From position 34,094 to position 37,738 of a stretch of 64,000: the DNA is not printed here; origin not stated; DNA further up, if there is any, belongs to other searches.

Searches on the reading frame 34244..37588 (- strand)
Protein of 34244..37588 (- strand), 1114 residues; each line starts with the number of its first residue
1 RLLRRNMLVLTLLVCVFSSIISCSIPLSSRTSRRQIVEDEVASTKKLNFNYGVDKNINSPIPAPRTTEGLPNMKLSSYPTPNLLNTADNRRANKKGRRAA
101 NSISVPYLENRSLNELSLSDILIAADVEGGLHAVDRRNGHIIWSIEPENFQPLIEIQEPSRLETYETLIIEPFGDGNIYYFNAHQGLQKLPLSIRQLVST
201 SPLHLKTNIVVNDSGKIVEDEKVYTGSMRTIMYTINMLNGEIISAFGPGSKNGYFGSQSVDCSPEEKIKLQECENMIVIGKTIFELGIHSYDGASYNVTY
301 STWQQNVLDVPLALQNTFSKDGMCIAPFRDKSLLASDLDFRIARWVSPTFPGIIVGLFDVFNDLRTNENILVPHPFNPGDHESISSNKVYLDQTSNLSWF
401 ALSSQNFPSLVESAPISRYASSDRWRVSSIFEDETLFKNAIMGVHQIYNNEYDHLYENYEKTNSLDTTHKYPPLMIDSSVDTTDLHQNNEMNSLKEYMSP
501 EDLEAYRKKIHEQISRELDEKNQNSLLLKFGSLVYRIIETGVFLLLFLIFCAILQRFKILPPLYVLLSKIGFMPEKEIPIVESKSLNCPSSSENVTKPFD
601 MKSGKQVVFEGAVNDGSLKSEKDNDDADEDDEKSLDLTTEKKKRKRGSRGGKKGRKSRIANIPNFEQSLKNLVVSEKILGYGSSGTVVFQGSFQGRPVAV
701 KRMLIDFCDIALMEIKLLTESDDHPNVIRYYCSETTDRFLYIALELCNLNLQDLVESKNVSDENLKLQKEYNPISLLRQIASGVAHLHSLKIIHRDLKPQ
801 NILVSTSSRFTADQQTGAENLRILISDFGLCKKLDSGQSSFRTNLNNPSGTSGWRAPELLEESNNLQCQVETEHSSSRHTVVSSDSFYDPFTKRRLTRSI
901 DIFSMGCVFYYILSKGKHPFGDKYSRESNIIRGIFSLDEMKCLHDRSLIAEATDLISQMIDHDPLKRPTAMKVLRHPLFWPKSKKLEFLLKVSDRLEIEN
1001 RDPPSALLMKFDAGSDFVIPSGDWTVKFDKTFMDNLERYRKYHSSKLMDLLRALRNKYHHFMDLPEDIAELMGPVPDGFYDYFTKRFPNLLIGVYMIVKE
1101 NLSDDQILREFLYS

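Call 45: search_protein_families(library=pfam, proteins=[window:34244-37588:-], max_evalue=0.001)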
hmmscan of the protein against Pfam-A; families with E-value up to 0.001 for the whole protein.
window:34244-37588:- (1114 aa): 4 families
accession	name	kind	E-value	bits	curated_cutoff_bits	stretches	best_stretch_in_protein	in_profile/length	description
PF00069.31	Pkinase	-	1.2e-44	153.2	31.7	1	675-979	3-263/263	Protein kinase domain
PF06479.17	Ribonuc_2-5A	-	3.3e-43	147.3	23.3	1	985-1111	1-126/127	Ribonuclease 2-5A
PF07714.23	PK_Tyr_Ser-Thr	-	3.3e-24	86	23.1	1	676-864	4-180/258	Protein tyrosine and serine/threonine kinase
PF06293.20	Kdo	-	0.00049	20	21.3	1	774-828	121-166/207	Lipopolysaccharide kinase (Kdo/WaaP) family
